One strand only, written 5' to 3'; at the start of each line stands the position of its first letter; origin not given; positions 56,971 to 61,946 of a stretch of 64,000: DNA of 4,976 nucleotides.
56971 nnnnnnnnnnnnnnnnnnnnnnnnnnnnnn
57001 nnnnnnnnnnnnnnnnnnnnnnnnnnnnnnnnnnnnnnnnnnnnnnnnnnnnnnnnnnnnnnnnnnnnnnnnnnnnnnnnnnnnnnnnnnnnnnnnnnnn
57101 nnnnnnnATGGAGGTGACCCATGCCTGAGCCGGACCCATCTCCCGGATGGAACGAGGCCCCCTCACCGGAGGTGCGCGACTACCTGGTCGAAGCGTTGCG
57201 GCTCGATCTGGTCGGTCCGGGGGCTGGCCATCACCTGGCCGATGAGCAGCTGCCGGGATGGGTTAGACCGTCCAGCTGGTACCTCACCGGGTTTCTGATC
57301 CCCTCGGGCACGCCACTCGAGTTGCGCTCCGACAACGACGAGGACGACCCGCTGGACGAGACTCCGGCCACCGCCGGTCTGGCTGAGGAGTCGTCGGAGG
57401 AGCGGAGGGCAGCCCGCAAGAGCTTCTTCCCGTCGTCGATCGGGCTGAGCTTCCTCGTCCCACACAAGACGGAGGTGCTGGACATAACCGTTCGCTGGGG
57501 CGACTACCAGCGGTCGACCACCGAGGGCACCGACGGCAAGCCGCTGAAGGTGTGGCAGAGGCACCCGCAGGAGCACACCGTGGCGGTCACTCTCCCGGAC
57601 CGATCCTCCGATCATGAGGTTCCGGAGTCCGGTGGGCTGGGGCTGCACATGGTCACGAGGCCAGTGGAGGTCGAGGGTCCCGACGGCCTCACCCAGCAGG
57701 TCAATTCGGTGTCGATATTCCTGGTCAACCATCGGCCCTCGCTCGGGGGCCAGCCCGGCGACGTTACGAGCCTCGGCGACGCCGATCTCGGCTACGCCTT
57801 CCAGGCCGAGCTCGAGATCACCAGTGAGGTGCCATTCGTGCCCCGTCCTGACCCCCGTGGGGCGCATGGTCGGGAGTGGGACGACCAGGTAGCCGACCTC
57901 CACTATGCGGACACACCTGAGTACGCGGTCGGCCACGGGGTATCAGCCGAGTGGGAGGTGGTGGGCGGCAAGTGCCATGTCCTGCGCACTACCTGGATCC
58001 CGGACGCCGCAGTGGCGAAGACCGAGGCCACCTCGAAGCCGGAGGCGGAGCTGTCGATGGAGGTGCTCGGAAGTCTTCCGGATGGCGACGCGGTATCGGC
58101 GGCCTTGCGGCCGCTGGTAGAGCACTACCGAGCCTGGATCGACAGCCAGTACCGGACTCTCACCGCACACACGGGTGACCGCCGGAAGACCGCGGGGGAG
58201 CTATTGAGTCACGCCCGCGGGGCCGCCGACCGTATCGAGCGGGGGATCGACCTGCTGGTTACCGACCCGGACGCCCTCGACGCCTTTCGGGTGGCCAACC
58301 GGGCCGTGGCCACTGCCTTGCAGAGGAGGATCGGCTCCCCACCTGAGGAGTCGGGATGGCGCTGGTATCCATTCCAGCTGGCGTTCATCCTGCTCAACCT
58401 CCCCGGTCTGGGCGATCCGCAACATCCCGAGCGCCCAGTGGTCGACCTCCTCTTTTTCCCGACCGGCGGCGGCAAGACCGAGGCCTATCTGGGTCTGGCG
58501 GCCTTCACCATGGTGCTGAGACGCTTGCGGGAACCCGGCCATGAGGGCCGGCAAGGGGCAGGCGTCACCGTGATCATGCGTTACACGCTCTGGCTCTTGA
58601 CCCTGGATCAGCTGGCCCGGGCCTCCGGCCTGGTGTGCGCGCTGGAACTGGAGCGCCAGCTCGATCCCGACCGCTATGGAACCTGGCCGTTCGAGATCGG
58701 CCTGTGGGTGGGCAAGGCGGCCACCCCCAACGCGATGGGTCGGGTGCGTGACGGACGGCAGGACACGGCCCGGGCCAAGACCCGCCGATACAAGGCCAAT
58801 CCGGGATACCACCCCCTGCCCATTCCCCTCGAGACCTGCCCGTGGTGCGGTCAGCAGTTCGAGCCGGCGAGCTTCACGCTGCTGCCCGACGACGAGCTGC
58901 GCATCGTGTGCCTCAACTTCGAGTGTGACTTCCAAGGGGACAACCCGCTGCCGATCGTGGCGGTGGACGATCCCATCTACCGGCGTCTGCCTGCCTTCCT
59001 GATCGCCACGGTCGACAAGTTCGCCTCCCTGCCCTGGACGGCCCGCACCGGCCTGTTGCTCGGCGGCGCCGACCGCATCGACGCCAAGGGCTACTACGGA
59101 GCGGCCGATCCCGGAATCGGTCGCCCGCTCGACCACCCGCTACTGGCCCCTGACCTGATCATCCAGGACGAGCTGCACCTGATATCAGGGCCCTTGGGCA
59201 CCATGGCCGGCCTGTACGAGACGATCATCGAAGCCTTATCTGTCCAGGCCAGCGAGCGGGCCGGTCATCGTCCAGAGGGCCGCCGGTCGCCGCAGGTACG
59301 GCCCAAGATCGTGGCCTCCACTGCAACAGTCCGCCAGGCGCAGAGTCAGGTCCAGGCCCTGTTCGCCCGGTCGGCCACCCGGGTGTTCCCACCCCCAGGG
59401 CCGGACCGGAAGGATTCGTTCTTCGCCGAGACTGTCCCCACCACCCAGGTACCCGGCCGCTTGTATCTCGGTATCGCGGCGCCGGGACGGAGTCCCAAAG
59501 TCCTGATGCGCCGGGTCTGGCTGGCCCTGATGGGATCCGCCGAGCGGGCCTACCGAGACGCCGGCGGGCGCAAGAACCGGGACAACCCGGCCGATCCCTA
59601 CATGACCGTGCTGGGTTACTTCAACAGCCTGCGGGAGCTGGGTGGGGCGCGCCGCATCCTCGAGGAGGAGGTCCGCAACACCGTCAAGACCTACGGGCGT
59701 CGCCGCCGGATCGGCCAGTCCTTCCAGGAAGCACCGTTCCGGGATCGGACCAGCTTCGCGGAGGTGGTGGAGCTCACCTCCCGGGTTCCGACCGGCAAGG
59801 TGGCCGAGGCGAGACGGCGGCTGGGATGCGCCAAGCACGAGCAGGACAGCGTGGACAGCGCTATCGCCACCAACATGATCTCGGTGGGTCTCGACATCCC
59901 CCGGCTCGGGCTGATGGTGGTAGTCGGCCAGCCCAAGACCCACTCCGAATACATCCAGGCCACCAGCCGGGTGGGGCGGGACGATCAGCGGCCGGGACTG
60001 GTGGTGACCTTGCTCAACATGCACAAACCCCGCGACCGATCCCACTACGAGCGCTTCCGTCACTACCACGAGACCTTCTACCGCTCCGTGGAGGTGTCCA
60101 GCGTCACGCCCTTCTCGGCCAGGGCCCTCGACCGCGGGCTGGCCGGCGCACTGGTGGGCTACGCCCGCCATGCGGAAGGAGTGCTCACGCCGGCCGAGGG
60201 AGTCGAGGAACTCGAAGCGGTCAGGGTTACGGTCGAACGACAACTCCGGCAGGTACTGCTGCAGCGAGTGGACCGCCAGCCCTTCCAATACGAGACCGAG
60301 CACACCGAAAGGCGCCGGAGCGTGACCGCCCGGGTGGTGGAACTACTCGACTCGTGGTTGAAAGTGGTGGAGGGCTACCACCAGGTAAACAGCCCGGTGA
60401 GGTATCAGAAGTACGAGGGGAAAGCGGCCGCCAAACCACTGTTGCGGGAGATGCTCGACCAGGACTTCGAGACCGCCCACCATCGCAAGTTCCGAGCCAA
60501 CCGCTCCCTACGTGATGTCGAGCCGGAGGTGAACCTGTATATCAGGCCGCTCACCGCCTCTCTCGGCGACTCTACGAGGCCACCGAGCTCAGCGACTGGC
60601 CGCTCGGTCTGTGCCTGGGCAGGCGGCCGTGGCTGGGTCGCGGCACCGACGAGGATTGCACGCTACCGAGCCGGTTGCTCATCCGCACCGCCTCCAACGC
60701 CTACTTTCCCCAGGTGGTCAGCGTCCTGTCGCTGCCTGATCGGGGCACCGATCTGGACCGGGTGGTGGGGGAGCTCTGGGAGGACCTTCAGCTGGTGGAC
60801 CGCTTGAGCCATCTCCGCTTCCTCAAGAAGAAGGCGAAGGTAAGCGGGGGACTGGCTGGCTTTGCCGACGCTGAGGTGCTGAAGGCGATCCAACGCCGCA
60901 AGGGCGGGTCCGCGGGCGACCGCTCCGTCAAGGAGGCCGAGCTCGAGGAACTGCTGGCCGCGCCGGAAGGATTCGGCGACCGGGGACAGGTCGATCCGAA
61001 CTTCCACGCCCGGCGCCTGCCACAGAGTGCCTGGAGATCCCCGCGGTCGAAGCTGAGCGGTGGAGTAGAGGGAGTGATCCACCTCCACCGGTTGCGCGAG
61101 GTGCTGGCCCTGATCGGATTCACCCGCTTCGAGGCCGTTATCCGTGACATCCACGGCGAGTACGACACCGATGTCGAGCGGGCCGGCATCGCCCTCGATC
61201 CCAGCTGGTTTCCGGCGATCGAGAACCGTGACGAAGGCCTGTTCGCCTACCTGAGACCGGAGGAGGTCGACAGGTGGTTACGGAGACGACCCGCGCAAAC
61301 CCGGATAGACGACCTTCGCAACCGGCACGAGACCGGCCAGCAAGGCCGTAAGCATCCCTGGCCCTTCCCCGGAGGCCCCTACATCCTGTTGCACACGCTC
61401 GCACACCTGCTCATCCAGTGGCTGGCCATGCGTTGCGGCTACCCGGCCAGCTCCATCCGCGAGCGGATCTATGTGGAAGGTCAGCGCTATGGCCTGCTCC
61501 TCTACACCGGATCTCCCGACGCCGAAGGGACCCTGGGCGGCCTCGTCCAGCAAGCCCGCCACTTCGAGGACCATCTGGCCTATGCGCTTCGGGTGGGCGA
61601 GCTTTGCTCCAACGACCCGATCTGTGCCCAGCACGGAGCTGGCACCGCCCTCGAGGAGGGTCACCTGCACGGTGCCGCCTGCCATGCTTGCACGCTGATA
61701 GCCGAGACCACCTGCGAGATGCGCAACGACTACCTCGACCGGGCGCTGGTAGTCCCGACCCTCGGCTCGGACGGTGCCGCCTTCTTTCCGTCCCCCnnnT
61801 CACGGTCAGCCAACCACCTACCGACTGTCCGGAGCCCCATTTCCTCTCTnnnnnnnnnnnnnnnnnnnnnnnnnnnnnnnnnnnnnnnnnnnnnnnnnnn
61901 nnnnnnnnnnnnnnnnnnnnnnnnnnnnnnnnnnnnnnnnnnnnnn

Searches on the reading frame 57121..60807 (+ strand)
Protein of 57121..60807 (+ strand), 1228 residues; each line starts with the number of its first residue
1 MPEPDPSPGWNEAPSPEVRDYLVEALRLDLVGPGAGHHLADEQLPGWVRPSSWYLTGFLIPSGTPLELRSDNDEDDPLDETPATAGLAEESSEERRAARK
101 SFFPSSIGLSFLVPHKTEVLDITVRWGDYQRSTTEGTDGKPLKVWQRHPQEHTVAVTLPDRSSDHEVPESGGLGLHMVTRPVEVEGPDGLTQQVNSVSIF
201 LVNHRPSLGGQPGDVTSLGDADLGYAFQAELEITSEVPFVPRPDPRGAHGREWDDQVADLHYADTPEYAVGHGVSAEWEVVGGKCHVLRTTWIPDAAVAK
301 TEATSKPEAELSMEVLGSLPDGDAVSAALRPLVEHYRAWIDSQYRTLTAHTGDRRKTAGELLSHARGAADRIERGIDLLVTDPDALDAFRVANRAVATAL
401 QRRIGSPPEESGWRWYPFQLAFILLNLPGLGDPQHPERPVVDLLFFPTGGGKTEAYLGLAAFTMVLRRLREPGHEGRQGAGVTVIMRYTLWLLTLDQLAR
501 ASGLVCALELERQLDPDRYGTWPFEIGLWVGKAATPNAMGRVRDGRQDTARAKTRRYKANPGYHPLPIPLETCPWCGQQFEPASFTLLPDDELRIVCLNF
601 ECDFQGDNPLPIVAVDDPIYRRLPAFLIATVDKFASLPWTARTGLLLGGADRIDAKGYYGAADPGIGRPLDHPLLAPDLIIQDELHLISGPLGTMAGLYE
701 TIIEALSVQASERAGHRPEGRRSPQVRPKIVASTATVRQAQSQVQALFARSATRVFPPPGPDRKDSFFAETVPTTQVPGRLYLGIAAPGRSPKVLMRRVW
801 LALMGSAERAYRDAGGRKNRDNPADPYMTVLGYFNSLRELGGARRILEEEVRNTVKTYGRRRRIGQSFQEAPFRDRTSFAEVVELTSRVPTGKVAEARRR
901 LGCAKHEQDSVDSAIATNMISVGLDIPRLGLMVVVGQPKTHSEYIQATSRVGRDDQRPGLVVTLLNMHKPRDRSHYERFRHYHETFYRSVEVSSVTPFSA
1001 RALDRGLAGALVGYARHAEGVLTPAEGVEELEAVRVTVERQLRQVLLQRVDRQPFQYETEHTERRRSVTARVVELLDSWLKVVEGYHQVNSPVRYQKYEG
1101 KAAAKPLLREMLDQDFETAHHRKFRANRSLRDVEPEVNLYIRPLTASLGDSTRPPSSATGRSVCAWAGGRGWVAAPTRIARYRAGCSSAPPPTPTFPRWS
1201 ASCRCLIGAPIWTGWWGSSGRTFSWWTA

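Call 6: search_protein_families(library=pfam, proteins=[window:57121-60540:+], max_evalue=0.01)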
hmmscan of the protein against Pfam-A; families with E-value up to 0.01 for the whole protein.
window:57121-60540:+ (1140 aa): 1 family
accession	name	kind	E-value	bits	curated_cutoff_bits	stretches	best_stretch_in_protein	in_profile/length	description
PF00271.37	Helicase_C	-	2.3e-06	28.3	23.5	1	903-953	58-108/110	Helicase conserved C-terminal domain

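Call 7: search_protein_families(library=padloc, proteins=[window:57121-60540:+], max_evalue=0.001)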
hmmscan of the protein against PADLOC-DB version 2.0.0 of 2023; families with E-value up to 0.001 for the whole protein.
window:57121-60540:+ (1140 aa): 11 families
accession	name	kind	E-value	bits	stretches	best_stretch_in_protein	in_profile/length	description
PDLC02575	DrmA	-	8.7e-270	895.2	1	308-1140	7-827/837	DrmA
PDLC02568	DrmA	-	5.9e-195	647.4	1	539-1140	1-598/611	DrmA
PDLC02571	DrmA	-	8.3e-185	614.6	3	609-1138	767-1279/1282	DrmA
PDLC02567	DrmA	-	3.2e-157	523.1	1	84-1139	640-1720/1750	DrmA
PDLC02577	DrmA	-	1.1e-119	398.7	1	480-1085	12-627/697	DrmA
PDLC02576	DrmA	-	1.7e-49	166.4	2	414-773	498-850/1235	DrmA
PDLC02574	DrmA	-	1.6e-41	140.1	1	896-1024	22-148/269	DrmA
PDLC02573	DrmA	-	1.7e-06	24.3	1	908-982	792-865/1018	DrmA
PDLC02859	DpdF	-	4.9e-05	20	1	908-968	369-428/545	DpdF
PDLC02569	DrmA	-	6.9e-05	18.8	1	914-999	833-917/1095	DrmA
PDLC02570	DrmA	-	0.00012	18.5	1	913-1051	584-724/851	DrmA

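Call 24: search_solved_structures(query=window:57121-60570:+, max_evalue=0.001, show_alignments=1)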
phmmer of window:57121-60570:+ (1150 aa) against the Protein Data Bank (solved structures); distinct sequences matched with E-value up to 0.001: 3.
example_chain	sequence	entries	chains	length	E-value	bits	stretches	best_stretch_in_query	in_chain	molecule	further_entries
7s9v_A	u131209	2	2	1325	9e-160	536.7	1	81-1037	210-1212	DrmA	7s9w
4ljy_A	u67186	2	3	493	0.00058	20.7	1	888-968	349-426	Pre-mRNA-processing ATP-dependent RNA helicase PRP5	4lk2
7oqb_p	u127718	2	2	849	0.00063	20.6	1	889-971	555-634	Pre-mRNA-processing ATP-dependent RNA helicase PRP5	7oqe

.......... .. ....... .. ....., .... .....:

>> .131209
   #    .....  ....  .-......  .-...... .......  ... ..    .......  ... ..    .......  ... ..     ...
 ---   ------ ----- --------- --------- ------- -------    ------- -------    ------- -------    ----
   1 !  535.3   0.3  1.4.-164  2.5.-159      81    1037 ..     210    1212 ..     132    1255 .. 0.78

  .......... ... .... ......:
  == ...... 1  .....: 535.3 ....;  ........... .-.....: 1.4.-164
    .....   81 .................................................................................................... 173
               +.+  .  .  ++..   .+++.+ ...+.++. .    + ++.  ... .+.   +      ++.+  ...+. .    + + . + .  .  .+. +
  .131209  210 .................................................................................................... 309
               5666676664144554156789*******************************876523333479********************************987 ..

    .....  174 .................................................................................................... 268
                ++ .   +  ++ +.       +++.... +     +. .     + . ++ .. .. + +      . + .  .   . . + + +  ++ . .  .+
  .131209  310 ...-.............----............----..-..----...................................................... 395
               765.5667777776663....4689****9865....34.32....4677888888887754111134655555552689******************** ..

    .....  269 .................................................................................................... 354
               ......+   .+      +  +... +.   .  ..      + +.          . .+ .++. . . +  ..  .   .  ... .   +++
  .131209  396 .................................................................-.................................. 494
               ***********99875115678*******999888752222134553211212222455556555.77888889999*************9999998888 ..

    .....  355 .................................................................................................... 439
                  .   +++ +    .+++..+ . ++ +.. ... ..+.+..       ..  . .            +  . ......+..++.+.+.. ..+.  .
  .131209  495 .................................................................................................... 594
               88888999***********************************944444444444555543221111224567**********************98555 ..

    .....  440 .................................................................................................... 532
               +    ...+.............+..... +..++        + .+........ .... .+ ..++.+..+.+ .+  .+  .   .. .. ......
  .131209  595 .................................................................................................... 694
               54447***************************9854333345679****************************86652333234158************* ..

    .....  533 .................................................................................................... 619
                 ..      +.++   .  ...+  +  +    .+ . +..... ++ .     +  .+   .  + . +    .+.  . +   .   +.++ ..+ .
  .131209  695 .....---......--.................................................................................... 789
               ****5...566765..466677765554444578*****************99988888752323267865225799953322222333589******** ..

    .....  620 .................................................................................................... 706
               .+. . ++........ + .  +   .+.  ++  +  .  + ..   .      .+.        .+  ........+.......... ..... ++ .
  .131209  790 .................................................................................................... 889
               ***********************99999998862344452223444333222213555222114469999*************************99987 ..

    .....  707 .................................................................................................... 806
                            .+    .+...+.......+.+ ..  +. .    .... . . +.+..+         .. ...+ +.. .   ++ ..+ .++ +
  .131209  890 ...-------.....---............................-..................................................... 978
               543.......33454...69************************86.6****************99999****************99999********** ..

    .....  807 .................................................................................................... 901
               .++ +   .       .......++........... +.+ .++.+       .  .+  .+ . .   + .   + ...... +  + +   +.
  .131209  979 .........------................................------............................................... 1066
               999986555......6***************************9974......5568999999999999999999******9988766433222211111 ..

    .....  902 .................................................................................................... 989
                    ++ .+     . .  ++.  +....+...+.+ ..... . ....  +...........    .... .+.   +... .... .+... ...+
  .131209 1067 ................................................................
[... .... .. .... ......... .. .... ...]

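Call 26: find_encoding_contigs(protein=window:57121-60807:+, flank=10000, max_places=6)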
Protein window:57121-60807:+ (1228 aa): no gene with exactly this product is on record in the collection.

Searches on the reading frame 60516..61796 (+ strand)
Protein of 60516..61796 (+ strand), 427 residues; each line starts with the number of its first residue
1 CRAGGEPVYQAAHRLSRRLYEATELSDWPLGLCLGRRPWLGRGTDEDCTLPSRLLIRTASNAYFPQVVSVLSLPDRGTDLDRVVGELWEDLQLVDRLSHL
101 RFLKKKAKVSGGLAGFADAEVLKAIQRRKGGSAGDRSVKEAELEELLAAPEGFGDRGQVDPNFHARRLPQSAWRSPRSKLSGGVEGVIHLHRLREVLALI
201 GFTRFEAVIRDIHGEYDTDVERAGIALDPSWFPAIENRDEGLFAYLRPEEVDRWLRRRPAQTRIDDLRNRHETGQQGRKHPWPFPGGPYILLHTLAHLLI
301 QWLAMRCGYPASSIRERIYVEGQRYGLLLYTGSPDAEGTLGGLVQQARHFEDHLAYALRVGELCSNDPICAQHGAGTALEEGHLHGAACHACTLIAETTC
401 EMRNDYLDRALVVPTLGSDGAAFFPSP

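Call 6: search_protein_families(library=pfam, proteins=[window:60516-61796:+], max_evalue=0.01)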
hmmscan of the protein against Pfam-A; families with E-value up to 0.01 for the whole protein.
window:60516-61796:+ (427 aa): 1 family
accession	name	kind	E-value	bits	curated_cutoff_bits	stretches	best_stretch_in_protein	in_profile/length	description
PF09369.15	MZB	-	6.3e-09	36.8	24.2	1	295-393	1-80/80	MrfA Zn-binding domain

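Call 7: search_protein_families(library=padloc, proteins=[window:60516-61796:+], max_evalue=0.001)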
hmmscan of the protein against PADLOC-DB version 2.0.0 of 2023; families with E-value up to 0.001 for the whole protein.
window:60516-61796:+ (427 aa): 4 families
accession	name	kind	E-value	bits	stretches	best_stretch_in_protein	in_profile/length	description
PDLC02583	DrmB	-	1.2e-54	184.4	1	134-413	324-602/606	DrmB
PDLC02584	DrmB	-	6.9e-53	178.1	1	13-424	29-442/445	DrmB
PDLC02579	DrmB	-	9.4e-42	141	1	184-424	70-313/314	DrmB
PDLC02582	DrmB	-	7.3e-07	26.1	1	289-415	523-635/649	DrmB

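Call 25: search_solved_structures(query=window:60561-61796:+, max_evalue=0.001, show_alignments=1)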
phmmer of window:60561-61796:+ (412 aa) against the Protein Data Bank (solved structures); distinct sequences matched with E-value up to 0.001: 1.
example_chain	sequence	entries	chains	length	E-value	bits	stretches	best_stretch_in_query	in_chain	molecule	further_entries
7s9v_B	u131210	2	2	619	1.2e-60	208.8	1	15-410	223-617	DrmB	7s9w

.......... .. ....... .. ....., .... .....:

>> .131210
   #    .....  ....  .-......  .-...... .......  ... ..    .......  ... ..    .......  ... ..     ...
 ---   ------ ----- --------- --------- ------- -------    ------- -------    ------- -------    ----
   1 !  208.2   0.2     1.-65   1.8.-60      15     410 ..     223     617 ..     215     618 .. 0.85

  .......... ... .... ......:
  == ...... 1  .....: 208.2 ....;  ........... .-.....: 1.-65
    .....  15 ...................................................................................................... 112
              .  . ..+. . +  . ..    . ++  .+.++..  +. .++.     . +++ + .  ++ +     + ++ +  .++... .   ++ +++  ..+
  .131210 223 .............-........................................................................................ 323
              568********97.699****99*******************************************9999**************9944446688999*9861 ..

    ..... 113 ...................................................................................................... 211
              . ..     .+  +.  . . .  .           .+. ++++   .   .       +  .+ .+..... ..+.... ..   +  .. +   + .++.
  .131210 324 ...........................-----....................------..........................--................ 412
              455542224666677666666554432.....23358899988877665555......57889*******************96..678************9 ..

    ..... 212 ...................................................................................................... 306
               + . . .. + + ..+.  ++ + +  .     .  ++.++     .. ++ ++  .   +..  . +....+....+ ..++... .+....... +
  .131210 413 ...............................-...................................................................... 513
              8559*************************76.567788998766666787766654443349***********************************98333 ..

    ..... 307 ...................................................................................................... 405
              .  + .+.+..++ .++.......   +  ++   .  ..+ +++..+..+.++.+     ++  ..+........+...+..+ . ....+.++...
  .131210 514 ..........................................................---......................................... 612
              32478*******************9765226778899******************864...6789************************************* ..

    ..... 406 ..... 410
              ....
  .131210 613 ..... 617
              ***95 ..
